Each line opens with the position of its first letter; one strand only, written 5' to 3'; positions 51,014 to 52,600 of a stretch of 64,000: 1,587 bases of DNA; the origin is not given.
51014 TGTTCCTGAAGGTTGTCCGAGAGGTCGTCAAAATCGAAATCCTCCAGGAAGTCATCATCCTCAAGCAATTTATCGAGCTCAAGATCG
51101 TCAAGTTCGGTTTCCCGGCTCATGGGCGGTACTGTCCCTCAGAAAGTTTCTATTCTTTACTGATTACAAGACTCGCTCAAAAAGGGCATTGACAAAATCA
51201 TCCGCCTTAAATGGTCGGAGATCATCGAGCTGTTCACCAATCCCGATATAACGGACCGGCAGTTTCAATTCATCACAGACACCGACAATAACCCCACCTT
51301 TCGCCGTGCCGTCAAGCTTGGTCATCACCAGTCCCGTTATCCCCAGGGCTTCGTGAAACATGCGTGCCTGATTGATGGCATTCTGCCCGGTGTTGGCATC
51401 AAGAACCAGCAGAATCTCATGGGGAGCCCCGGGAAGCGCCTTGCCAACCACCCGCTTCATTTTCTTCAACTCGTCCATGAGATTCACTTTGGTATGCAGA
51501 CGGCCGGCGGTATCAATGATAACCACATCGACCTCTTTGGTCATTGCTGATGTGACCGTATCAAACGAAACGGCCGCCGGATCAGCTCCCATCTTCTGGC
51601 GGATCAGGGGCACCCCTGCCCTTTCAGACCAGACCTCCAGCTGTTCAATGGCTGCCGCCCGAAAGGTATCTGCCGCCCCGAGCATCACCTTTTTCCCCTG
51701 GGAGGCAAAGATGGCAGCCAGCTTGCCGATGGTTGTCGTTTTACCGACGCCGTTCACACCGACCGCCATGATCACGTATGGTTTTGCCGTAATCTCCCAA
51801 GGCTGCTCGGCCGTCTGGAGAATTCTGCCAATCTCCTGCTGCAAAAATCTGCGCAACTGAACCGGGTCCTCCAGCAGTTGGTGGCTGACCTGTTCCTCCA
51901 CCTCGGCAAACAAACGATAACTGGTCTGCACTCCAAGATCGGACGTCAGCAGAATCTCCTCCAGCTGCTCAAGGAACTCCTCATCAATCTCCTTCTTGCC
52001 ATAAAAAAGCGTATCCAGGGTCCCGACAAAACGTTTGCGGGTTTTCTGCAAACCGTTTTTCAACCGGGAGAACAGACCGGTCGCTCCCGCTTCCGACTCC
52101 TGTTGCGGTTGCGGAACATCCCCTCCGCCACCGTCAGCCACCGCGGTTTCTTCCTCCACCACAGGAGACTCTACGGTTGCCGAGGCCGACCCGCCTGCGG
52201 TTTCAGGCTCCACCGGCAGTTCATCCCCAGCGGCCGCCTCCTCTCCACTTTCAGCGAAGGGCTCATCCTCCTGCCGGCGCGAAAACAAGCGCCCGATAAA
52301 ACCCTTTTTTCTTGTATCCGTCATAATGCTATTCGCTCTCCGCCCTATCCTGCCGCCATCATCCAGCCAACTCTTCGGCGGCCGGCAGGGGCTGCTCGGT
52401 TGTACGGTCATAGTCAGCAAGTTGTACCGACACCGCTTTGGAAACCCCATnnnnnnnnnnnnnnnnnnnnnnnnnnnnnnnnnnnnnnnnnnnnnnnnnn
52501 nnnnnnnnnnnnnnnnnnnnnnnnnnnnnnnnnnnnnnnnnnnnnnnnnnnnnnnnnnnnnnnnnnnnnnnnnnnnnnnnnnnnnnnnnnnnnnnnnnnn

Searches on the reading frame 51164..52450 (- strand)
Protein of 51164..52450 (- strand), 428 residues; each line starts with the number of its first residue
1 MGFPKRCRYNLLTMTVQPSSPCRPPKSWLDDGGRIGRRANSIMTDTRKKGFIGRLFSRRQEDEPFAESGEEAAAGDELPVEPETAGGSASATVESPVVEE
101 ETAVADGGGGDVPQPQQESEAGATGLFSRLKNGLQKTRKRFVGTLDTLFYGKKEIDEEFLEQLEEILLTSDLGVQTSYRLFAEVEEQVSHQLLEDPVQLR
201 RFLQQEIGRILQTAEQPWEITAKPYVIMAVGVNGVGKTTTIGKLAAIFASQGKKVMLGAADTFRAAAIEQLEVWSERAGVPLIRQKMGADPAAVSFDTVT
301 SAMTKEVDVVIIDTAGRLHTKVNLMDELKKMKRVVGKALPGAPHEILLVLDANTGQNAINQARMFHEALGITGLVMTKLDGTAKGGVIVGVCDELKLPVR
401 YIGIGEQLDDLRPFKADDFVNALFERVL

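Call 84: search_protein_families(library=pfam, proteins=[window:51164-52450:-], max_evalue=1e-8)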
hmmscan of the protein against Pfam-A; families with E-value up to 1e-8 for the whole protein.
window:51164-52450:- (428 aa): 2 families
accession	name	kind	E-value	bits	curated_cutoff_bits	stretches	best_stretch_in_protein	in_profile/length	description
PF00448.28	SRP54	-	5.4e-78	261.6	22.7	1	224-424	1-195/196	SRP54-type protein, GTPase domain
PF02881.24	SRP54_N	-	1e-11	45.3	22.4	1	143-207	3-75/75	SRP54-type protein, helical bundle domain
